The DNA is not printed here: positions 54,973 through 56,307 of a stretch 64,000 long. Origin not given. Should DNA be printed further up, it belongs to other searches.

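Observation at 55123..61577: Iron(III)-type ABC transporter directly followed by a histidine kinase and AraC-type regulator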

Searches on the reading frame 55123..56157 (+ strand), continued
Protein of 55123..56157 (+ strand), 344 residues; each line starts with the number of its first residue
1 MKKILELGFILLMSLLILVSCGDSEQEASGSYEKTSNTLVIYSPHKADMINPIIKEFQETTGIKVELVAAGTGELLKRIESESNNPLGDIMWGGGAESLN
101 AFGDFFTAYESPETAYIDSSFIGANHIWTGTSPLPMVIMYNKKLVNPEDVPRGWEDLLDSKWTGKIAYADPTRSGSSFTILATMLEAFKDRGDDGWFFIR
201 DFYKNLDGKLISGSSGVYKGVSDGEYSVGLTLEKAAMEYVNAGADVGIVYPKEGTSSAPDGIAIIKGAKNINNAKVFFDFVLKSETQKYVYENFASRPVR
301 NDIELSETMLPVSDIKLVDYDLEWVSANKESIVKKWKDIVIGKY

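Call 22: search_protein_families(library=ncbifam, proteins=[L016:12861-14288:+, L016:14367-15299:+, L007:10097-11563:+, L058:13008-13796:+])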
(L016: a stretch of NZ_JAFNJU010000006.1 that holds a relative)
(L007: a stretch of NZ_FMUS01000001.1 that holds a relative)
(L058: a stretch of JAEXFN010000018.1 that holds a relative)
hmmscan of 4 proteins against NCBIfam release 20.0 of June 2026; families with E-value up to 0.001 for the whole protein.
L016:12861-14288:+ (475 aa): 7 families
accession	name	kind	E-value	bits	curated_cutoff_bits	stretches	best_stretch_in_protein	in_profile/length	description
TIGR03990.1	Arch_GlmM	equivalog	4.9e-92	309.1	439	1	7-468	4-441/444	phosphoglucosamine mutase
TIGR01455.1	glmM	equivalog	9.3e-48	163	447.55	1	7-467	1-436/442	phosphoglucosamine mutase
TIGR01132.1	pgm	equivalog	7.5e-45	153.3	778.05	1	4-464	39-533/546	phosphoglucomutase (alpha-D-glucose-1,6-bisphosphate-dependent)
NF007088.0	PRK09542.1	equivalog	1e-44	153.3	618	1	13-469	18-451/456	phosphomannomutase/phosphoglucomutase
NF046027.1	PhglucPhmanMutPgmG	equivalog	2.6e-41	141.8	600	1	13-469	16-448/460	phosphoglucomutase/phosphomannomutase PgmG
NF005737.0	PRK07564.1-1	equivalog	1.2e-34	119.9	378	1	33-461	40-508/543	alpha-D-glucose phosphate-specific phosphoglucomutase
NF011943.0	PRK15414.1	subfamily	4.2e-25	88.7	801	1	41-399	36-388/456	phosphomannomutase CpsG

L016:14367-15299:+ (310 aa): 5 families
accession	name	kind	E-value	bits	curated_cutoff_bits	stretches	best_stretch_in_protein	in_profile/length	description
TIGR03992.1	Arch_glmU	subfamily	1.6e-07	30.6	292.1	1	18-191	4-153/393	bifunctional sugar-1-phosphate nucleotidylyltransferase/acetyltransferase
NF010933.0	PRK14353.1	equivalog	1.2e-06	27.5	505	1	104-300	76-248/453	bifunctional UDP-N-acetylglucosamine diphosphorylase/glucosamine-1-phosphate N-acetyltransferase GlmU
NF041135.1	IPPtranDIPPsyn_Thcocales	equivalog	6.6e-05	22.1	580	1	18-145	4-113/419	bifunctional L-myo-inositol-1-phosphate cytidylyltransferase/CDP-L-myo-inositol myo-inositolphosphotransferase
NF001457.0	PRK00317.1-3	equivalog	0.00042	19.9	164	0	17-73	4-59/200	molybdenum cofactor guanylyltransferase MobA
TIGR00453.1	ispD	equivalog_domain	0.00077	19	181.3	0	17-78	2-64/219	2-C-methyl-D-erythritol 4-phosphate cytidylyltransferase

L007:10097-11563:+ (488 aa): 8 families
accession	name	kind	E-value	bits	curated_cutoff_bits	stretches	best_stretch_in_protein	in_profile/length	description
TIGR03990.1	Arch_GlmM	equivalog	6.4e-89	298.9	439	1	16-479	4-443/444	phosphoglucosamine mutase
TIGR01455.1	glmM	equivalog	1e-46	159.5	447.55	1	16-480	1-440/442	phosphoglucosamine mutase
NF007088.0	PRK09542.1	equivalog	1.2e-46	159.7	618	1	22-481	18-454/456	phosphomannomutase/phosphoglucomutase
NF005737.0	PRK07564.1-1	equivalog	5.7e-45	154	378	1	15-426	15-443/543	alpha-D-glucose phosphate-specific phosphoglucomutase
TIGR01132.1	pgm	equivalog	1.2e-43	149.4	778.05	1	13-480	39-540/546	phosphoglucomutase (alpha-D-glucose-1,6-bisphosphate-dependent)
NF046027.1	PhglucPhmanMutPgmG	equivalog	2.3e-34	118.9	600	1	22-483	16-453/460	phosphoglucomutase/phosphomannomutase PgmG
NF011943.0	PRK15414.1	subfamily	1.5e-25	90.1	801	1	54-469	40-442/456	phosphomannomutase CpsG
NF045968.1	mutase_MAG5620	subfamily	0.00038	19.3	115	0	34-186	6-151/467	MAG5620 family putative phospho-sugar mutase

L058:13008-13796:+ (262 aa): 6 families
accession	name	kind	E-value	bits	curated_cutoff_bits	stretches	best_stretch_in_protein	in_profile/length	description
NF006251.0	PRK08392.1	equivalog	5.4e-25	88.1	212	2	7-103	2-102/216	hypothetical protein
NF005928.0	PRK07945.1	equivalog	2e-13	50.4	250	2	145-221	219-297/337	PHP domain-containing protein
NF006375.0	PRK08609.1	equivalog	1.7e-08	33.5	426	1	7-98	337-440/571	DNA polymerase/3'-5' exonuclease PolX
NF006702.0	PRK09248.1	domain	1.9e-07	30.8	264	1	6-101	4-107/246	PHP domain-containing protein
NF005596.0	PRK07328.1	subfamily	3.5e-06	26.6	202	1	6-225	3-236/269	histidinol-phosphatase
NF004086.0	PRK05588.1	equivalog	4.9e-05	23.4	321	1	7-114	2-116/255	histidinol phosphate phosphatase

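Call 27: search_solved_structures(query=A1, max_evalue=1e-10, show_alignments=5)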
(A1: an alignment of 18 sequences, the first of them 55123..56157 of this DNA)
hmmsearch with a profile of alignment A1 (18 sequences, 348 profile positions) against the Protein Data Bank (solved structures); distinct sequences matched with E-value up to 1e-10: 44.
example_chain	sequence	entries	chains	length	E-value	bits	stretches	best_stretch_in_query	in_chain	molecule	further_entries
8x1a_B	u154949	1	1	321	2.2e-44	155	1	42-343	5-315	Iron(III) ABC transporter, periplasmic iron-compound-binding protein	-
6lki_A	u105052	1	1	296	1.8e-43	152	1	41-323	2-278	ABC transporter, solute-binding protein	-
4r72_A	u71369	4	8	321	3.5e-43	151.1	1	41-343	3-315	ABC-type Fe3+ transport system, periplasmic component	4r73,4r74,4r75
6lkg_A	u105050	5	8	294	5.4e-43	150.5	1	43-323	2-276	ABC transporter, solute-binding protein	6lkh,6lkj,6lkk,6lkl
6wce_A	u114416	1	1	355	2.6e-39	138.3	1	38-341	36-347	Pyridoxal-5-phosphate binding protein A (P5PA)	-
1y4t_A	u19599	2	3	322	3.5e-33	118.2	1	43-339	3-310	putative iron-uptake ABC transport system periplasmic iron-binding protein | Putative iron-uptake ABC transport system,periplasmic iron-binding protein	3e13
2pt1_A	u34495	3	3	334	6.4e-28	100.9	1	39-313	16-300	Iron transport protein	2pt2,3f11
6g7n_A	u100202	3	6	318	1.7e-26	96.2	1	44-316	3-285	Extracellular solute-binding protein, family 1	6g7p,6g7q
7li0_A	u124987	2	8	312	2.4e-24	89.2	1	43-298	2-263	Fe(3+) ABC transporter substrate-binding protein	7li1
6iwf_A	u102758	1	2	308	7.7e-24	87.5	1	43-320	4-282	Ferric iron-binding protein HitA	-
6ivy_A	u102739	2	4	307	8.4e-24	87.4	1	43-320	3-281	Periplasmic Ferric iron-binding Protein HitA | Ferric iron-binding periplasmic protein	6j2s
7w3w_A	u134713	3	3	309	8.9e-23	84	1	43-308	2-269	Iron-utilization periplasmic protein | Ferric iron ABC transporter iron-binding protein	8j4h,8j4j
4r6y_A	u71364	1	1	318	1e-21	80.5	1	58-315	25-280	Putative 2-aminoethylphosphonate-binding periplasmic protein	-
2o69_A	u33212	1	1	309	3.4e-21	78.8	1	44-320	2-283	Iron-utilization periplasmic protein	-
3kn7_A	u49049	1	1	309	1.3e-20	76.9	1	44-320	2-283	Iron-utilization periplasmic protein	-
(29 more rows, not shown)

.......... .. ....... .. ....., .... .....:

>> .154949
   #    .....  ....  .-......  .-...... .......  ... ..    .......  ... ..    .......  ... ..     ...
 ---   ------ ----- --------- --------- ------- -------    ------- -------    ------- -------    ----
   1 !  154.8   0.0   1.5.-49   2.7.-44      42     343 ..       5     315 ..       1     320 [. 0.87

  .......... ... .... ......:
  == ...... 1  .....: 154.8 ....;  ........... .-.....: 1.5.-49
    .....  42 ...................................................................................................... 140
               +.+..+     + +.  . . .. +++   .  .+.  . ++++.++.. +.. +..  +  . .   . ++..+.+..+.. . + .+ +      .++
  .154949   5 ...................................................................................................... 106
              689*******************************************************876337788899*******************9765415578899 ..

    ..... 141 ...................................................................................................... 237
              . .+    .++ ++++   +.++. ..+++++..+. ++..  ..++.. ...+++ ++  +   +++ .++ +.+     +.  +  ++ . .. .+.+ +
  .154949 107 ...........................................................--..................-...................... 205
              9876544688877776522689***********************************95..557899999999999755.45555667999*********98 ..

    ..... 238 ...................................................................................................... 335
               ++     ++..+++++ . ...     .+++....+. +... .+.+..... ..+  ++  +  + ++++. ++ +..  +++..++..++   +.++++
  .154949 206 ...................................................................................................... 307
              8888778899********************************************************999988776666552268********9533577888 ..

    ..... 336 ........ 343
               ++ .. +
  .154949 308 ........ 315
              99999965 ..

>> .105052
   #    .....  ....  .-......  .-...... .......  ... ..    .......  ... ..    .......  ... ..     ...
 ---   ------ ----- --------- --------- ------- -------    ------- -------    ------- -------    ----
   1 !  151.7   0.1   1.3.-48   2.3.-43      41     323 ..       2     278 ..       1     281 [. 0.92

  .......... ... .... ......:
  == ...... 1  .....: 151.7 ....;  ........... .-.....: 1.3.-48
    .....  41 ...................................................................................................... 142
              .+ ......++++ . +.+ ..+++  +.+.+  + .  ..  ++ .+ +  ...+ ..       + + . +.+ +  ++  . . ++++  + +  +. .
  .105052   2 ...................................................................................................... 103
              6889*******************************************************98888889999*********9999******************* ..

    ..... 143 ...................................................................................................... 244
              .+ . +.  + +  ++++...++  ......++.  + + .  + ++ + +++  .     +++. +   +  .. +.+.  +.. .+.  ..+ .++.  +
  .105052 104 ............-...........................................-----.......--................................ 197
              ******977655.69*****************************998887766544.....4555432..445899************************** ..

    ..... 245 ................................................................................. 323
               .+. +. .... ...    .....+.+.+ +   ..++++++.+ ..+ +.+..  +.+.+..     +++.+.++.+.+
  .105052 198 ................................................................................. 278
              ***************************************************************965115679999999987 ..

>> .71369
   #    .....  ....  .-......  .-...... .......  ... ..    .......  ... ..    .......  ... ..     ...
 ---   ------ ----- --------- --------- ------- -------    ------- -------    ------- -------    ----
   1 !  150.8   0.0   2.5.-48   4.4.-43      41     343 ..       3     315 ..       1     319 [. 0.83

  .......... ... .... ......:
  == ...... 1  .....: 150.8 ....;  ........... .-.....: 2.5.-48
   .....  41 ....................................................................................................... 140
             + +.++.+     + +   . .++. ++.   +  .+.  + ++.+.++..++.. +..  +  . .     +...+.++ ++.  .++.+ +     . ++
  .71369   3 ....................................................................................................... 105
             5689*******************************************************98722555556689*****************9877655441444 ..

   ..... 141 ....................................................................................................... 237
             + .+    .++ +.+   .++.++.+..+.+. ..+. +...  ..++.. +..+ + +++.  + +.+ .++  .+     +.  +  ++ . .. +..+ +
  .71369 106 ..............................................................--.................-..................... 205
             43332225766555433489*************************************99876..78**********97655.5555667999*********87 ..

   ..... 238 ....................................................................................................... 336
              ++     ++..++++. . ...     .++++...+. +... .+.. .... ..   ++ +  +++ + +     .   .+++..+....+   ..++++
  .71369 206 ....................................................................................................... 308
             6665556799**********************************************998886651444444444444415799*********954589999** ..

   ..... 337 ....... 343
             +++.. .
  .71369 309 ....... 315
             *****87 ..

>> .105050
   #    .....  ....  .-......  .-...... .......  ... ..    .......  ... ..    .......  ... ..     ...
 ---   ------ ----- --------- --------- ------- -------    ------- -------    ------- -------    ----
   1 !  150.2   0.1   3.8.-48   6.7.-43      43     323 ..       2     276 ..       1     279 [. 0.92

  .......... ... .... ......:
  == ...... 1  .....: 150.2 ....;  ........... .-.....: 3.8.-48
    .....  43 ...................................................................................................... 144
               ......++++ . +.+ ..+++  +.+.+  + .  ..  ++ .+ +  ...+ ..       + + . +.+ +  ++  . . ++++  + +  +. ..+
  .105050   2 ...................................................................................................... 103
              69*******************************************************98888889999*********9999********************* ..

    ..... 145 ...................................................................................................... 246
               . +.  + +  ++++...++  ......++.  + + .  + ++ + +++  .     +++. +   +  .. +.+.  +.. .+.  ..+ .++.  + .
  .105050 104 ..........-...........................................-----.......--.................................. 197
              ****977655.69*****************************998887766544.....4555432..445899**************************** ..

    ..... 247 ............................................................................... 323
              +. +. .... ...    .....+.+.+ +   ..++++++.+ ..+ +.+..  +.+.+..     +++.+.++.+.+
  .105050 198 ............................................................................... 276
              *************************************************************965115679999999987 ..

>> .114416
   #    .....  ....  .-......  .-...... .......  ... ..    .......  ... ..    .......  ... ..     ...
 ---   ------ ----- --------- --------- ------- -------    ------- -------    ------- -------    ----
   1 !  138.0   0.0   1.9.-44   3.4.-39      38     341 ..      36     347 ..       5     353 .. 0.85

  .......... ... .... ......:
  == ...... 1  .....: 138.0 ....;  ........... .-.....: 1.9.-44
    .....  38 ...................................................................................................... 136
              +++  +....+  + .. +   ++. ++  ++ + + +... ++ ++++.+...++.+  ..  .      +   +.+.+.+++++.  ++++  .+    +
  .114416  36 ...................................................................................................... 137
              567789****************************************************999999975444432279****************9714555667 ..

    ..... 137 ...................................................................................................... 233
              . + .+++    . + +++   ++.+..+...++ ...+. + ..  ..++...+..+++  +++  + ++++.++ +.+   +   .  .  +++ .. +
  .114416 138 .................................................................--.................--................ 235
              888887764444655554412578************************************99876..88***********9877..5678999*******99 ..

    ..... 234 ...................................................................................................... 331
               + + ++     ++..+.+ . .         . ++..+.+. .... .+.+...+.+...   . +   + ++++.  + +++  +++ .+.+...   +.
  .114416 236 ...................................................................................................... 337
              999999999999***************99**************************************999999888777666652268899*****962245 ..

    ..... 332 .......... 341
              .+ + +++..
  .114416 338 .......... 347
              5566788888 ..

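Call 33: predict_structure(alignment_id=A1)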
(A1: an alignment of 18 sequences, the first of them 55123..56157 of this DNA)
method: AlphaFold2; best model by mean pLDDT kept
length: 344 residues; sequences in the alignment: 18
mean_pLDDT: 88.8   pTM: 0.82
mean pLDDT of the five models: 88.8, 88.7, 88.5, 87.2, 85.9
residues with pLDDT >= 90: 259; 70-90: 50; 50-70: 8; < 50: 27
segments of 3 or more residues with pLDDT < 50: 1-3, 5-7, 13-16, 18-34
pLDDT, mean of each block of 10 residues (from residue 1): 50 47 32 66 93 97 97 94 97 92 96 95 95 95 98 97 97 90 95 93 95 92 97 92 94 93 97 98 96 91 86 89 89 96 87
secondary structure, 60 per line:
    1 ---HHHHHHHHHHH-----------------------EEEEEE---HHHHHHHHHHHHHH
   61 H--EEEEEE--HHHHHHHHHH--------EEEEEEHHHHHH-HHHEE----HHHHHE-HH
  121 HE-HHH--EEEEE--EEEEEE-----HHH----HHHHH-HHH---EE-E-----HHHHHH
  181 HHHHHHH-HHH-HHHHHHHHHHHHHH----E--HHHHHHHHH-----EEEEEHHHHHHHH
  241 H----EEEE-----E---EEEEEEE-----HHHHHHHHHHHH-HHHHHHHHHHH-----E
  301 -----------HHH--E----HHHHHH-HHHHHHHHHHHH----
elements in order: H4-14 E38-43 H47-61 E64-69 H72-81 E90-95 H96-101 H112-116 E129-133 E136-141 H154-158 H175-187 H193-206 H214-222 E228-232 H233-241 E246-249 E259-265 H271-282 H284-294 H322-327 H329-340

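Call 37: fold_search(model_id=the predicted structure, library=pdb)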
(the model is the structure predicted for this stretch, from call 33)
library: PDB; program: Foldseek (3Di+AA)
matches with E <= 10: 1843; with E <= 0.001: 1472
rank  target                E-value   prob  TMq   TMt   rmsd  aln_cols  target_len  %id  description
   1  4r74_B                1.1e-26  1.00  0.77  0.83   3.0       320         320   26  Structure of the periplasmic binding protein AfuA from Actinobacillus pleuropneumoniae (exogenous fructose-6-phosphate (released 2015-08-12)
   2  4r72                  1.3e-26  1.00  0.78  0.84   2.9       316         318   27  Structure of the periplasmic binding protein AfuA from Actinobacillus pleuropneumoniae (apo form) (released 2015-08-12)
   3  4r73_B                2.5e-26  1.00  0.77  0.83   2.9       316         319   26  Structure of the periplasmic binding protein AfuA from Actinobacillus pleuropneumoniae (endogenous glucose-6-phosphate (released 2015-08-12)
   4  4r74_C                4.1e-26  1.00  0.77  0.83   2.9       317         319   26  Structure of the periplasmic binding protein AfuA from Actinobacillus pleuropneumoniae (exogenous fructose-6-phosphate (released 2015-08-12)
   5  8x1a                  4.6e-26  1.00  0.76  0.81   3.1       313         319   26  Crystal structure of periplasmic G6P binding protein VcA0625 (released 2024-04-17)
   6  4r73_A                1.0e-25  1.00  0.78  0.83   2.9       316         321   26  Structure of the periplasmic binding protein AfuA from Actinobacillus pleuropneumoniae (endogenous glucose-6-phosphate (released 2015-08-12)
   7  6wce                  2.2e-25  1.00  0.74  0.80   3.4       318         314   24  Structure of the periplasmic binding protein P5PA (released 2021-08-25)
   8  4r6y                  1.0e-23  1.00  0.77  0.84   2.7       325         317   21  Crystal structure of solute-binding protein stm0429 from salmonella enterica subsp. enterica serovar typhimurium str. lt (released 2014-09-10)
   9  6ivy_A                1.1e-23  1.00  0.74  0.82   3.1       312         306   21  Crystal structure of iron-bound HitA from Pseudomonas aeruginosa (released 2019-12-04)
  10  1y4t_A                3.0e-23  1.00  0.74  0.80   3.6       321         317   25  Ferric binding protein from Campylobacter jejuni (released 2005-01-11)
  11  6ivy_B                3.6e-23  1.00  0.74  0.83   3.0       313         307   20  Crystal structure of iron-bound HitA from Pseudomonas aeruginosa (released 2019-12-04)
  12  1y4t_D                1.2e-22  1.00  0.74  0.80   3.6       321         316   25  Ferric binding protein from Campylobacter jejuni (released 2005-01-11)
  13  6lkg_A                1.9e-22  1.00  0.73  0.85   3.1       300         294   24  two-component system protein mediate signal transduction (released 2020-12-02)
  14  2pt1                  2.2e-22  1.00  0.73  0.78   3.6       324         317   21  FutA1 Synechocystis PCC 6803 (released 2007-07-10)
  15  2pt2                  3.0e-22  1.00  0.75  0.82   3.3       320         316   21  Structure of FutA1 with Iron(II) (released 2007-07-10)
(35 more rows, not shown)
